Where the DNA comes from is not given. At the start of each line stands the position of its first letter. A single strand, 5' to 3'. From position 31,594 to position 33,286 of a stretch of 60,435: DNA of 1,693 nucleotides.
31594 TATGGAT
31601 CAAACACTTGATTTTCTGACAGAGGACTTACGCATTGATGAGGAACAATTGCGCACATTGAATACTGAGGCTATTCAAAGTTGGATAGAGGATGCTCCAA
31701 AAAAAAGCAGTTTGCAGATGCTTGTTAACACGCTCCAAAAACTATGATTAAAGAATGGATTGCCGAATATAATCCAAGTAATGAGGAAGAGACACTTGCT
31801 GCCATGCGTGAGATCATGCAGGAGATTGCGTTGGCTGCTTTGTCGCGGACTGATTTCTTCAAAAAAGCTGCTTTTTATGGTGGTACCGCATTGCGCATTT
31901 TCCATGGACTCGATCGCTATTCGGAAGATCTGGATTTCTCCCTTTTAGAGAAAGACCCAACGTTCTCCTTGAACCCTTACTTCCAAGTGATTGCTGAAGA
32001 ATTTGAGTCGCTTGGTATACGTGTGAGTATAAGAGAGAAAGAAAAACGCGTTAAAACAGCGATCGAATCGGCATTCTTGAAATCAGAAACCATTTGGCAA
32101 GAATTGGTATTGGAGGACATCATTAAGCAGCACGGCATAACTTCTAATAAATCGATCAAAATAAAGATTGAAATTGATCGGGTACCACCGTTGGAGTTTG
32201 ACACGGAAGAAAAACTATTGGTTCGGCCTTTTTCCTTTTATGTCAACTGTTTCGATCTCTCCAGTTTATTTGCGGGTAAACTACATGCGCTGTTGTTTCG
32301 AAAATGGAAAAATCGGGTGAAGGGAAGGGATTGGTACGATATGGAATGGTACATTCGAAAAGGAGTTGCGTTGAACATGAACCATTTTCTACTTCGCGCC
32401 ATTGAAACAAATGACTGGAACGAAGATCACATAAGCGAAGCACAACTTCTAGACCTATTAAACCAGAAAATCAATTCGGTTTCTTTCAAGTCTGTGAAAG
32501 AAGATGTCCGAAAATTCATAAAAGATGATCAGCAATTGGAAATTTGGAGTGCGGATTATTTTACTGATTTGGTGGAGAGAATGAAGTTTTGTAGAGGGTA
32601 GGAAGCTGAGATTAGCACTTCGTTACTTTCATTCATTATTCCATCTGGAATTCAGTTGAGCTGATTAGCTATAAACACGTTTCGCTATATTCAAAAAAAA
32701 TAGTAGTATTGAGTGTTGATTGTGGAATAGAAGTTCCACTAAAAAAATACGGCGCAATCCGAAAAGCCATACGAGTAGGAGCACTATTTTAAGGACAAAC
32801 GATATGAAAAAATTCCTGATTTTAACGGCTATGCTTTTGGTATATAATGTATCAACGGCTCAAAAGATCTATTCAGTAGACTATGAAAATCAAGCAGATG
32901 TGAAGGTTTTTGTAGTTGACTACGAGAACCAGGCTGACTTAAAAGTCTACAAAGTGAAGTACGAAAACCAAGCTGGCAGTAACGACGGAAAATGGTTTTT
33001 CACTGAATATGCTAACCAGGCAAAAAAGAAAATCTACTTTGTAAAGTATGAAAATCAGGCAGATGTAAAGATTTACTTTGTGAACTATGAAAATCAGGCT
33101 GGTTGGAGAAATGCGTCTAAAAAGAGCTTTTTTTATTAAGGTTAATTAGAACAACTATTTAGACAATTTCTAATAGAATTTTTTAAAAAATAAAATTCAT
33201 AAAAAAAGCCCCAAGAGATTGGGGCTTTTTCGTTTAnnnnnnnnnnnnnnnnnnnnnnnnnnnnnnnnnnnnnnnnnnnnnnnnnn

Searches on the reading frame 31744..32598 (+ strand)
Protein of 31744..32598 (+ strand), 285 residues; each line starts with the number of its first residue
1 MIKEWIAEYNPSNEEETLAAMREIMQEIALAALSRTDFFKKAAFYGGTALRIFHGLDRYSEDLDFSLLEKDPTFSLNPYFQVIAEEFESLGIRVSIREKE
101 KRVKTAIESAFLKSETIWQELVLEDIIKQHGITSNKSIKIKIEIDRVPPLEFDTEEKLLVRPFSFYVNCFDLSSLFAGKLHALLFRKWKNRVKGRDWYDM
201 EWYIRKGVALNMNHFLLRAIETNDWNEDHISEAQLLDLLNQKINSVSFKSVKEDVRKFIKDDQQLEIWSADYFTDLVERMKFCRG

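Call 11: search_protein_families(library=pfam, proteins=[window:31744-32598:+], max_evalue=0.001)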
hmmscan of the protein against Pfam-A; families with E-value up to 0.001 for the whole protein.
window:31744-32598:+ (285 aa): 1 family
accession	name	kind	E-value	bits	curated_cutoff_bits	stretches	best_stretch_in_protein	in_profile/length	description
PF08843.17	AbiEii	-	2e-31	110.2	22.5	1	29-261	2-229/238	Nucleotidyl transferase AbiEii toxin, Type IV TA system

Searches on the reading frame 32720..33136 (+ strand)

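Call 11: search_protein_families(library=pfam, proteins=[window:32720-33136:+], max_evalue=0.001)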
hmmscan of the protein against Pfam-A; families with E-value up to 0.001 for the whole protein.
window:32720-33136:+ (139 aa): 1 family
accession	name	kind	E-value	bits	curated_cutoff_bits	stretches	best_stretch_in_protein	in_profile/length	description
PF19647.4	DUF6150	-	6.6e-24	84.2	27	1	45-136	6-96/98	Family of unknown function (DUF6150)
